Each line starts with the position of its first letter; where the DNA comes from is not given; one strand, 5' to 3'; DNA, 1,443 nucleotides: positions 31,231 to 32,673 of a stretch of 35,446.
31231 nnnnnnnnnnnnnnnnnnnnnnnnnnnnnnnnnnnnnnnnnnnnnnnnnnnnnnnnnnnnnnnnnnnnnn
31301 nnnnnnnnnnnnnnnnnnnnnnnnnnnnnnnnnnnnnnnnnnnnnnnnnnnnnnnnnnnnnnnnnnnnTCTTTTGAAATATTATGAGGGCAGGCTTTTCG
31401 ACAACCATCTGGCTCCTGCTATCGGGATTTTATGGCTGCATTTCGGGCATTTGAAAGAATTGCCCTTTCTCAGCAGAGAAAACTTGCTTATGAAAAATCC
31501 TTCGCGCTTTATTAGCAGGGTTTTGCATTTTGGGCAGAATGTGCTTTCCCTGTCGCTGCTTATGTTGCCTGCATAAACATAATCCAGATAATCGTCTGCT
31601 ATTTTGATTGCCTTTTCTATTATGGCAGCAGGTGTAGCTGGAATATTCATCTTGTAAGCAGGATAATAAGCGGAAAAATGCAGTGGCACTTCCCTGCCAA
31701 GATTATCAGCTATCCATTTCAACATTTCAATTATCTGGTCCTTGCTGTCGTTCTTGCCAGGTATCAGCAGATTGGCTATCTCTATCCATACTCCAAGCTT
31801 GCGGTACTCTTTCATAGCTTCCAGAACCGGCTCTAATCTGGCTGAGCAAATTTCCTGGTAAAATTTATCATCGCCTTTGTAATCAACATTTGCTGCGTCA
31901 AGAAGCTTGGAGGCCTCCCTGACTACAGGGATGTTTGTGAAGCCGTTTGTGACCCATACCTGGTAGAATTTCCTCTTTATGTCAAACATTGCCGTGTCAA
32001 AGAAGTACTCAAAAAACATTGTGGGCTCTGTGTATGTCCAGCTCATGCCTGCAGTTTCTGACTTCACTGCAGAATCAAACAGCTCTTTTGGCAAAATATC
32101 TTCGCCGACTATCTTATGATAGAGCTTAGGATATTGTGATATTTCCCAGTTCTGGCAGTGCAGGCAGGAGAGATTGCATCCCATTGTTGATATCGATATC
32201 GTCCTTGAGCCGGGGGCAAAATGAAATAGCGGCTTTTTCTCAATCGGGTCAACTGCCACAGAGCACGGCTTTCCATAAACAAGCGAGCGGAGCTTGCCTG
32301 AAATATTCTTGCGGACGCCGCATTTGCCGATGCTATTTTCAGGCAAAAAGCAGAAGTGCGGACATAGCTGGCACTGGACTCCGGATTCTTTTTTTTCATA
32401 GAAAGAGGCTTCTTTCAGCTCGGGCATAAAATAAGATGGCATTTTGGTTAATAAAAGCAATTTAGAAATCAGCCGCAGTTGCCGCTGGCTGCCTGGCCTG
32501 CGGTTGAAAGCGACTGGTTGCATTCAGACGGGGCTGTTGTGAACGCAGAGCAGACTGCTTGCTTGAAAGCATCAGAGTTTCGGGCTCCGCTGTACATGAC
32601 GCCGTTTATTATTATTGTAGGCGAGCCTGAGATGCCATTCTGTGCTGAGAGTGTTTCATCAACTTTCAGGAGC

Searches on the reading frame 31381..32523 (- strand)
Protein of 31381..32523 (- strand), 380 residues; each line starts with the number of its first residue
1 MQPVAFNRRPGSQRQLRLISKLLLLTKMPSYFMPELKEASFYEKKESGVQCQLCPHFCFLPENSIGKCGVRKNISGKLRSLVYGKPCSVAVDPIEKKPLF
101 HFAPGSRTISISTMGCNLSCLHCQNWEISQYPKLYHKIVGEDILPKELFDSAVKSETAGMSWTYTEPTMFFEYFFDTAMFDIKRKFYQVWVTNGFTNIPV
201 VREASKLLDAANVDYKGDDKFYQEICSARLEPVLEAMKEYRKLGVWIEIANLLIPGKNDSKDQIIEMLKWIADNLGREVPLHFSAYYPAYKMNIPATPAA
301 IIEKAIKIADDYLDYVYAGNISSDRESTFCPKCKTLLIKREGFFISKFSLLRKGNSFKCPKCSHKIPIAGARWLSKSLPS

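Call 15: search_protein_families(library=pfam, proteins=[window:31381-32523:-], max_evalue=0.001)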
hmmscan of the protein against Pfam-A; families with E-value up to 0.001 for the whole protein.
window:31381-32523:- (380 aa): 1 family
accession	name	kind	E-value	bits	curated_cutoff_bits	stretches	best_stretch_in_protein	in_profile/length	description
PF04055.27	Radical_SAM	-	1.9e-14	54.6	29.5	1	111-267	2-165/166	Radical SAM superfamily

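Call 49: search_protein_families(library=ncbifam, proteins=[window:31381-32523:-], max_evalue=0.001)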
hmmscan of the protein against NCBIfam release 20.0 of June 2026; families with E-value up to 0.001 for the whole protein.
window:31381-32523:- (380 aa): 9 families
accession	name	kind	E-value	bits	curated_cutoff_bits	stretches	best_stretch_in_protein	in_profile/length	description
TIGR04337.1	AmmeMemoSam_rS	hypoth_equivalog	1.2e-90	303.9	220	1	44-367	7-330/349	AmmeMemoRadiSam system radical SAM enzyme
TIGR02493.1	PFLA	equivalog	9.9e-09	34.9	231.75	1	104-272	14-184/235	pyruvate formate-lyase-activating protein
TIGR02494.1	PFLE_PFLC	subfamily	1.7e-08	34.1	174.35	1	159-277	126-245/293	glycyl-radical enzyme activating protein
TIGR02495.1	NrdG2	equivalog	3.6e-08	33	131.15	1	104-274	14-183/193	anaerobic ribonucleoside-triphosphate reductase activating protein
TIGR04041.1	activase_YjjW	hypoth_equivalog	1.1e-07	31.6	250.2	1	191-286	143-238/276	YjjW family glycine radical enzyme activase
TIGR04003.1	rSAM_BssD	equivalog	1.1e-06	28.1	496.45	1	84-273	54-246/314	[benzylsuccinate synthase]-activating enzyme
NF048010.1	SfplDhtActHpsHDes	equivalog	6.7e-05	21.8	430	0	159-274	134-252/298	(2S)-3-sulfopropanediol dehydratase activating enzyme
NF033717.2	HPDL_rSAM_activ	equivalog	0.00054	19.3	420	0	150-274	124-251/311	4-hydroxyphenylacetate decarboxylase activase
TIGR04395.1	cutC_activ_rSAM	equivalog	0.00066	19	360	0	183-274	155-248/309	choline TMA-lyase-activating enzyme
